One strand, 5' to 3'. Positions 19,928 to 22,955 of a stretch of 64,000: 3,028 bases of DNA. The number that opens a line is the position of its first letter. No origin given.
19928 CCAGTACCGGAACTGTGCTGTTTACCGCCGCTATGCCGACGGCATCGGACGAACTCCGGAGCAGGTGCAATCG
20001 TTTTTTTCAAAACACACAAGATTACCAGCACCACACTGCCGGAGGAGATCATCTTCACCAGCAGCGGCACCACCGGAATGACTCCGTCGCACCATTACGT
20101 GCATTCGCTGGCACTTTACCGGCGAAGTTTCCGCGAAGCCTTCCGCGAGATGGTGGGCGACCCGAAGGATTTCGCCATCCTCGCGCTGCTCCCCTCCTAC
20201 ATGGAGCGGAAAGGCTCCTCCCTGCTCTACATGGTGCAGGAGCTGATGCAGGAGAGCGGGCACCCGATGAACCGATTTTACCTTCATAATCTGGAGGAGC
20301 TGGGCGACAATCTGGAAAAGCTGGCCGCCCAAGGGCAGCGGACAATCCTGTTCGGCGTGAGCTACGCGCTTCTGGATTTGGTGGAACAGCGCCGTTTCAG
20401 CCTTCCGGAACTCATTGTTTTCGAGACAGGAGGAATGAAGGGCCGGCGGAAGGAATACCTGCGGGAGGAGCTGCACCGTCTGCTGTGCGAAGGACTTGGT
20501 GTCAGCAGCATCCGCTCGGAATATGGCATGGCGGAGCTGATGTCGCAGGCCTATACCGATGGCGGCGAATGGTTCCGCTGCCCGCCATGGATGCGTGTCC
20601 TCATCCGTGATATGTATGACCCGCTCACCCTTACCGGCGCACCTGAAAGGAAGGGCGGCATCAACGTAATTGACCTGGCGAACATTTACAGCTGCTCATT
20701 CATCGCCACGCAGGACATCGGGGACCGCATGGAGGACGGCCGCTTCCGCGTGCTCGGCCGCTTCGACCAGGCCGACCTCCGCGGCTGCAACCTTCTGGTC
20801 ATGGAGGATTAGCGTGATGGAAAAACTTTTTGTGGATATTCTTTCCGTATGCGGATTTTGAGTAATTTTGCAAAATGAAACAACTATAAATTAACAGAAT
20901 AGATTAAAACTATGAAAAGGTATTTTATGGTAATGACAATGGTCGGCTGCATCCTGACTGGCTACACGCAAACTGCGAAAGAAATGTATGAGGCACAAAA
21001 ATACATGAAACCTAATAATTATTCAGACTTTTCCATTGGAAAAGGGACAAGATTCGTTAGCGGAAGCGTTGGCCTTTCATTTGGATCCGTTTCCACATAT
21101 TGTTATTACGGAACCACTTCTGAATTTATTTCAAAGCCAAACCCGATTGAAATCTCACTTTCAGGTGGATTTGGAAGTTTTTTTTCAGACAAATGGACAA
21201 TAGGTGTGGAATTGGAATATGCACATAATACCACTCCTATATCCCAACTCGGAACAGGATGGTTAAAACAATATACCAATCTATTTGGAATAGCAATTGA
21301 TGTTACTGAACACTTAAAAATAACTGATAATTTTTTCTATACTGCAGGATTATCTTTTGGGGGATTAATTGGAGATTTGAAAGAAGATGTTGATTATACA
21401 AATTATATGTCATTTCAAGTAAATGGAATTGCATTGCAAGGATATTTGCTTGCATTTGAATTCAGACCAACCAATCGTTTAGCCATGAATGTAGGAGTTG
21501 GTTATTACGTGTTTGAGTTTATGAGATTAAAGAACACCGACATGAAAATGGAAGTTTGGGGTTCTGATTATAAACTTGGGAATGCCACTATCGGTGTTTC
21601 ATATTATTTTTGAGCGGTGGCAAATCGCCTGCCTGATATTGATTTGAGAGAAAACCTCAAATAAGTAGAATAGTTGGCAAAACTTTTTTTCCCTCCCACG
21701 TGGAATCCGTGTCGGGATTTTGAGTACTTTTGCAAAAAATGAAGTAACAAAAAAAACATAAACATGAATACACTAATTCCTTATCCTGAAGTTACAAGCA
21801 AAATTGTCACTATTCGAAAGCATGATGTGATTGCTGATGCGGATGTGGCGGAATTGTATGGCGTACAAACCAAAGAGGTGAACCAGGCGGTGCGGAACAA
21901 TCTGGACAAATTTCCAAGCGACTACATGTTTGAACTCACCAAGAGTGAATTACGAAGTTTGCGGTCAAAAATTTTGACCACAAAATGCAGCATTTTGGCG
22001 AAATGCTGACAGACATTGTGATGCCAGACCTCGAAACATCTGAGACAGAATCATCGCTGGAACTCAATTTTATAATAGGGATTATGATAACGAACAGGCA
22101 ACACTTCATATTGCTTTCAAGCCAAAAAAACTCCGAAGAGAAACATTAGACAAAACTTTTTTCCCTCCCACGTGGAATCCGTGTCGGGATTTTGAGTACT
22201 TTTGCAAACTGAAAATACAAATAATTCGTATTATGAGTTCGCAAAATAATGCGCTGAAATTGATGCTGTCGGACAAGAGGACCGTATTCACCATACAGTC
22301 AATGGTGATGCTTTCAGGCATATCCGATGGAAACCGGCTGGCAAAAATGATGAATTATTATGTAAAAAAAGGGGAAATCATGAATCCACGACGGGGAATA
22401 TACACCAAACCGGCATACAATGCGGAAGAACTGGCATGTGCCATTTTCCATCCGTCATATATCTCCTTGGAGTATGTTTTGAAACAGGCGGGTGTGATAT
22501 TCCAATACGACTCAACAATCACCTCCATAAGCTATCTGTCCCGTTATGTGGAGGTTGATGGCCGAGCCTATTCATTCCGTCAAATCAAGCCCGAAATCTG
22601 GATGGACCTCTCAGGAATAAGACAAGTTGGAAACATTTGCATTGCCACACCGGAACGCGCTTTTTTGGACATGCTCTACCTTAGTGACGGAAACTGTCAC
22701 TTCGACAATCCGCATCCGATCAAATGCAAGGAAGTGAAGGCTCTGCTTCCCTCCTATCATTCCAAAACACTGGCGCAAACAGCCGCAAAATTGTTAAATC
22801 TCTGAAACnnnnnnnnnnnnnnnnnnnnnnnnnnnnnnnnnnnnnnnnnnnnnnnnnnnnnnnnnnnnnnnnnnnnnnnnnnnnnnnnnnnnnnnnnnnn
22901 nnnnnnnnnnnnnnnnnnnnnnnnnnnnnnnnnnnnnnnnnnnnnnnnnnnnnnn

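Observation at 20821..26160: One ~57-nt promoter-bearing element is reused in front of five consecutive accessory gene cassettes, with a sixth copy 27 kb away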

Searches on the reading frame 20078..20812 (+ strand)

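Call 8: search_protein_families(library=pfam, proteins=[window:20078-20812:+], max_evalue=0.01)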
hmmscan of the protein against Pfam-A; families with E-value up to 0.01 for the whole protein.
window:20078-20812:+ (244 aa): 1 family
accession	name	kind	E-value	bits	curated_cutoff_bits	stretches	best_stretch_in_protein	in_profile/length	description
PF04443.18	LuxE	-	1.4e-06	27.9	24.9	1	77-241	198-386/391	Acyl-protein synthetase, LuxE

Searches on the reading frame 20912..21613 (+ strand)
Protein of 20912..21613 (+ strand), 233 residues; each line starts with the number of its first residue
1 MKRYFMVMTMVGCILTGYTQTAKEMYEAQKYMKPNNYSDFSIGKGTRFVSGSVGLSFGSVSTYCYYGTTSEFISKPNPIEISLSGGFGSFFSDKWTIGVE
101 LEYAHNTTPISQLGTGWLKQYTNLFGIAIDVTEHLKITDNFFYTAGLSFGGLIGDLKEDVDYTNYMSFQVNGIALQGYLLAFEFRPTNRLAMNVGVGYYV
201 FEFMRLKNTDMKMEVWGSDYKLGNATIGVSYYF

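Call 8: search_protein_families(library=pfam, proteins=[window:20912-21613:+], max_evalue=0.01)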
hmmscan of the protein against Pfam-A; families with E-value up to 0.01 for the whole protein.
window:20912-21613:+ (233 aa): 0 families

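Call 50: search_protein_families(library=padloc, proteins=[window:20912-21613:+], max_evalue=0.01)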
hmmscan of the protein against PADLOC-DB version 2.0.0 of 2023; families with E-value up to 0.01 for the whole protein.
window:20912-21613:+ (233 aa): 0 families

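Call 51: search_protein_families(library=ncbifam, proteins=[window:20912-21613:+], max_evalue=0.01)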
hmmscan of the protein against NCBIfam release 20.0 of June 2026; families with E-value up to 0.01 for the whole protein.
window:20912-21613:+ (233 aa): 1 family
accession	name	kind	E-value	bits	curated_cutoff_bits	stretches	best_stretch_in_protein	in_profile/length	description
NF033709.1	PorV_fam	subfamily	0.0031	17.1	90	0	70-194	99-218/326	PorV/PorQ family protein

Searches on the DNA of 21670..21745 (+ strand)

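Call 77: search_dna_similar(query=window:21670-21745:+, collection=phages, mode=distant, max_evalue=0.1, max_rows=10)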
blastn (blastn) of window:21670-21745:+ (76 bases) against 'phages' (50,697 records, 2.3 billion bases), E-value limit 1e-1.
No match.

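Call 78: search_dna_similar(query=window:21670-21745:+, collection=plasmids, mode=distant, max_evalue=0.1, max_rows=10)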
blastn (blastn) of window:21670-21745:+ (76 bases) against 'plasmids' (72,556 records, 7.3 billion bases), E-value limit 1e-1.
No match.

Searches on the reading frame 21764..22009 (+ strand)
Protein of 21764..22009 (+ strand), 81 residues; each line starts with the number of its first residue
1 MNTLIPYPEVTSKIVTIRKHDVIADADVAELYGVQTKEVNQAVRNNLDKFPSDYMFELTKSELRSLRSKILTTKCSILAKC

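Call 8: search_protein_families(library=pfam, proteins=[window:21764-22009:+], max_evalue=0.01)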
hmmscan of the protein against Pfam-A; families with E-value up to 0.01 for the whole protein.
window:21764-22009:+ (81 aa): 1 family
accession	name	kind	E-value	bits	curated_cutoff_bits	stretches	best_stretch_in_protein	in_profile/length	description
PF10543.14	ORF6N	-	1.9e-22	79.8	27.8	1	12-73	1-62/86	ORF6N domain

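Call 50: search_protein_families(library=padloc, proteins=[window:21764-22009:+], max_evalue=0.01)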
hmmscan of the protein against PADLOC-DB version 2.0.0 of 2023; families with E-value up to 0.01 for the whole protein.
window:21764-22009:+ (81 aa): 4 families
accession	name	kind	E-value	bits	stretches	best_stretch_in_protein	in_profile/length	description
PDLC04849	PDC-S05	-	1.4e-28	97.9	1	1-74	1-74/183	-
PDLC04856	PDC-S05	-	1.3e-25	88.1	1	3-74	5-76/177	-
PDLC04869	PDC-S05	-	1.6e-23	81.4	1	7-74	14-81/306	-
PDLC03828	ZacA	-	0.0063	14.1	1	27-80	158-213/396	-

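Call 51: search_protein_families(library=ncbifam, proteins=[window:21764-22009:+], max_evalue=0.01)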
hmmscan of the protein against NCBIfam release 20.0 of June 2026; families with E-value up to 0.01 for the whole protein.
window:21764-22009:+ (81 aa): 0 families

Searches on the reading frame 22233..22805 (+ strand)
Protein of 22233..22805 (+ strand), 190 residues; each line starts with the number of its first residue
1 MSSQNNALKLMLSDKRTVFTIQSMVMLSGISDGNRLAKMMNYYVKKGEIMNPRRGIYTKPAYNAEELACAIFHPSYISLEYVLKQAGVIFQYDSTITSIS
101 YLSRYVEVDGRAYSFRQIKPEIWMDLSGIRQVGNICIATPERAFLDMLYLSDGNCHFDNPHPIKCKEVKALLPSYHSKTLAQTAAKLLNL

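Call 8: search_protein_families(library=pfam, proteins=[window:22233-22805:+], max_evalue=0.01)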
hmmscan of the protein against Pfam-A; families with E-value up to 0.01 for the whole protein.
window:22233-22805:+ (190 aa): 0 families

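Call 32: search_protein_families(library=pfam, proteins=[window:22233-22805:+], max_evalue=0.01)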
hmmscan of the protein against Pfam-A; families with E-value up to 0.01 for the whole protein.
window:22233-22805:+ (190 aa): 0 families

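Call 50: search_protein_families(library=padloc, proteins=[window:22233-22805:+], max_evalue=0.01)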
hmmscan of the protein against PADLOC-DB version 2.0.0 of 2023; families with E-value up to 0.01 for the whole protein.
window:22233-22805:+ (190 aa): 12 families
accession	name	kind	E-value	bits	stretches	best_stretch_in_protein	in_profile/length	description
PDLC02255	AbiEi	-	1.4e-75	251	1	6-189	3-185/186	AbiEi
PDLC02241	AbiEi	-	1e-18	65.8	1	17-151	13-148/199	AbiEi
PDLC02272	AbiEi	-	3.7e-18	64.1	1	19-152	16-152/200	AbiEi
PDLC02230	AbiEi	-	5.1e-15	53.7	1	21-152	4-138/192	AbiEi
PDLC02232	AbiEi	-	2e-08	32.3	1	5-99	7-109/177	AbiEi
PDLC02240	AbiEi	-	3.6e-07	27.9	1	17-152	16-163/216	AbiEi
PDLC02273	AbiEi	-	0.00052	18.1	0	74-153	84-164/205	AbiEi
PDLC02227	AbiEi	-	0.00089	16.9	0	38-158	33-149/233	AbiEi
PDLC02226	AbiEi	-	0.0024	15.7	1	15-63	16-60/202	AbiEi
PDLC02270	AbiEi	-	0.0028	14.8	1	15-58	9-53/265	AbiEi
PDLC02269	AbiEi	-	0.0034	14.7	1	15-147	9-143/251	AbiEi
PDLC02225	AbiEi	-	0.0047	14.7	1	32-69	27-63/198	AbiEi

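Call 51: search_protein_families(library=ncbifam, proteins=[window:22233-22805:+], max_evalue=0.01)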
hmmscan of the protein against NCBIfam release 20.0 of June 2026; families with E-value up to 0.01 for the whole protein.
window:22233-22805:+ (190 aa): 1 family
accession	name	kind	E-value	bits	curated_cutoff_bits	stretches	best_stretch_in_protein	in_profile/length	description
NF047376.1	TAA_AbiEi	equivalog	1.5e-05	24.8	150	1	6-100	8-111/172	type IV toxin-antitoxin system AbiEi family antitoxin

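Call 65: find_homologous_proteins(query=window:22233-22805:+, max_evalue=1e-10)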
Query window:22233-22805:+ (190 aa): 2348 proteins with E <= 1e-10 among 2564 candidates; the best 120 are listed.
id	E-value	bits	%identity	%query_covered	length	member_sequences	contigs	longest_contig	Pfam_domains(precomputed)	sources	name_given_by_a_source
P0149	1.3e-121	421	99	100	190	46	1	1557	-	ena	-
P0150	1.0e-95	336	81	100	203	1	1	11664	-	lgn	-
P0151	1.0e-95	336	81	100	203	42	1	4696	-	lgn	-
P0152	3.0e-95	335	81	100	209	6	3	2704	-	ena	-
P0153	7.0e-95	334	80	100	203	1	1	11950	-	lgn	-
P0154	2.0e-93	329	79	100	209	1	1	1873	-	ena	-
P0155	2.9e-85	302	71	100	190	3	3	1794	-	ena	-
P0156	7.3e-84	298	70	100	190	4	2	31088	-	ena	-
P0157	1.3e-83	297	70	100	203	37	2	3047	-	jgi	-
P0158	2.2e-83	296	69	100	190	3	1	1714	-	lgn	-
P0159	3.4e-83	295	69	100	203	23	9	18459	-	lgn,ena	-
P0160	8.3e-83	294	69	100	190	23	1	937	-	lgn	-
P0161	1.7e-82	293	69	100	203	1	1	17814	-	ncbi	-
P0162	2.1e-82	293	69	100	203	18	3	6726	-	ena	-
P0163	2.7e-82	293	70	100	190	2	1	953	-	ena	-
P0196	2.7e-69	250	56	100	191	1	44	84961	-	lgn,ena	-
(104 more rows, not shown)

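Call 66: find_encoding_contigs(protein=P0150, flank=4000, max_places=3)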
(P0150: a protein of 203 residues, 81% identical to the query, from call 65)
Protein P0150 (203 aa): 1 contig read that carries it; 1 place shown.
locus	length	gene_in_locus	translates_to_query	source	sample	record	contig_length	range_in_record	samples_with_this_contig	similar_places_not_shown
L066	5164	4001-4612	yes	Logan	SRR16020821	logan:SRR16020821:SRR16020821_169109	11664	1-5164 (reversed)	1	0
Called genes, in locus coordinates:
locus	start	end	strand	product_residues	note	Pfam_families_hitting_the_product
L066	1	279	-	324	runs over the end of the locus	-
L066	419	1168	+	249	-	-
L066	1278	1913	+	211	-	PF12864:DUF3822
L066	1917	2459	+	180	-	PF03602:Cons_hypoth95, PF05175:MTS (weak), PF02086:MethyltransfD12 (faint), PF13847:Methyltransf_31, PF13649:Methyltransf_25 (weak)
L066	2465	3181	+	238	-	PF02146:SIR2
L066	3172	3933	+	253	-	PF23023:Anti-Pycsar_Apyc1, PF00753:Lactamase_B, PF12706:Lactamase_B_2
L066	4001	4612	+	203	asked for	-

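Call 67: find_encoding_contigs(protein=P0156, flank=4000, max_places=3)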
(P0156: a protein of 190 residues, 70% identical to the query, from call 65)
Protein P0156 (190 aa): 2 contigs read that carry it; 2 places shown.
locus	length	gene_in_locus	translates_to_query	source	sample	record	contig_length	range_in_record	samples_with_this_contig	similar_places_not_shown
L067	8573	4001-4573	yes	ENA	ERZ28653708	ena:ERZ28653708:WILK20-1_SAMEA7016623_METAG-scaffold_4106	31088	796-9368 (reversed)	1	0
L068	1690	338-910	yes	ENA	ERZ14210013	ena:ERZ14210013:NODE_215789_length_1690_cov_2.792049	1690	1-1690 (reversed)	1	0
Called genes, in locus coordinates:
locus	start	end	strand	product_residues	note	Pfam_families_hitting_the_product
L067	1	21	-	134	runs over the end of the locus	-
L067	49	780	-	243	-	-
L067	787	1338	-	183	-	-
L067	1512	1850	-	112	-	-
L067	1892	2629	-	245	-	-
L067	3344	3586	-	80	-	-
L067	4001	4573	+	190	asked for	-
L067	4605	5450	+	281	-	PF08843:AbiEii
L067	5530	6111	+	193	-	-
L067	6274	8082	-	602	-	PF00069:Pkinase, PF07714:PK_Tyr_Ser-Thr, PF03109:ABC1 (weak), PF06293:Kdo (weak), PF13306:LRR_5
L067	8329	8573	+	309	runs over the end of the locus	PF03462:PCRF, PF00472:RF-1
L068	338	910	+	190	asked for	-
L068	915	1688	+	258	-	?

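Call 68: find_encoding_contigs(protein=P0196, flank=4000, max_places=4)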
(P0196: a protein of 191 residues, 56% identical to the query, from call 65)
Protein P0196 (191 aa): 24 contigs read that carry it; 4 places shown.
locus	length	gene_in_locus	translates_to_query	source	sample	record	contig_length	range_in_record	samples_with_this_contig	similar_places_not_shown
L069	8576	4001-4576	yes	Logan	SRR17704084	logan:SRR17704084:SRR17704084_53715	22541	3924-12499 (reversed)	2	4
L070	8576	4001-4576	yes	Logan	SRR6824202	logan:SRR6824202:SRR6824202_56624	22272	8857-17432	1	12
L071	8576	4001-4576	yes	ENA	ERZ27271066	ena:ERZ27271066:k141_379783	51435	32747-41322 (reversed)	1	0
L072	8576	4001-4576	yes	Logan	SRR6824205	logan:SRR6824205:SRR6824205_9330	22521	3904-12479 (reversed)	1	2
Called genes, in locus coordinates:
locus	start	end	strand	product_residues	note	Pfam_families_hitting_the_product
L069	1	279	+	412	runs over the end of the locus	PF06738:ThrE, PF12821:ThrE_2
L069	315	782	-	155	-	PF04138:GtrA_DPMS_TM (weak)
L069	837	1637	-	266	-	PF11738:DUF3298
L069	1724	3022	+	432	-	PF03553:Na_H_antiporter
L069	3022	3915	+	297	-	PF01545:Cation_efflux, PF16916:ZT_dimer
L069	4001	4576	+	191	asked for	-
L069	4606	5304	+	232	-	PF08843:AbiEii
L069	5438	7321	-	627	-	PF00122:E1-E2_ATPase, PF00702:Hydrolase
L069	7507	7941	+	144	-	PF01475:FUR (weak)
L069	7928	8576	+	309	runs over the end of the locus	PF00892:EamA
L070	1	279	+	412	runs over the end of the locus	PF06738:ThrE, PF12821:ThrE_2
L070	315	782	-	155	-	PF04138:GtrA_DPMS_TM (weak)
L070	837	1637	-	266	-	PF11738:DUF3298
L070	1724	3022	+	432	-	PF03553:Na_H_antiporter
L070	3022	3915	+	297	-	PF01545:Cation_efflux, PF16916:ZT_dimer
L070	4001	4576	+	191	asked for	-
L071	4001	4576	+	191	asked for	-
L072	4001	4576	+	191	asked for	-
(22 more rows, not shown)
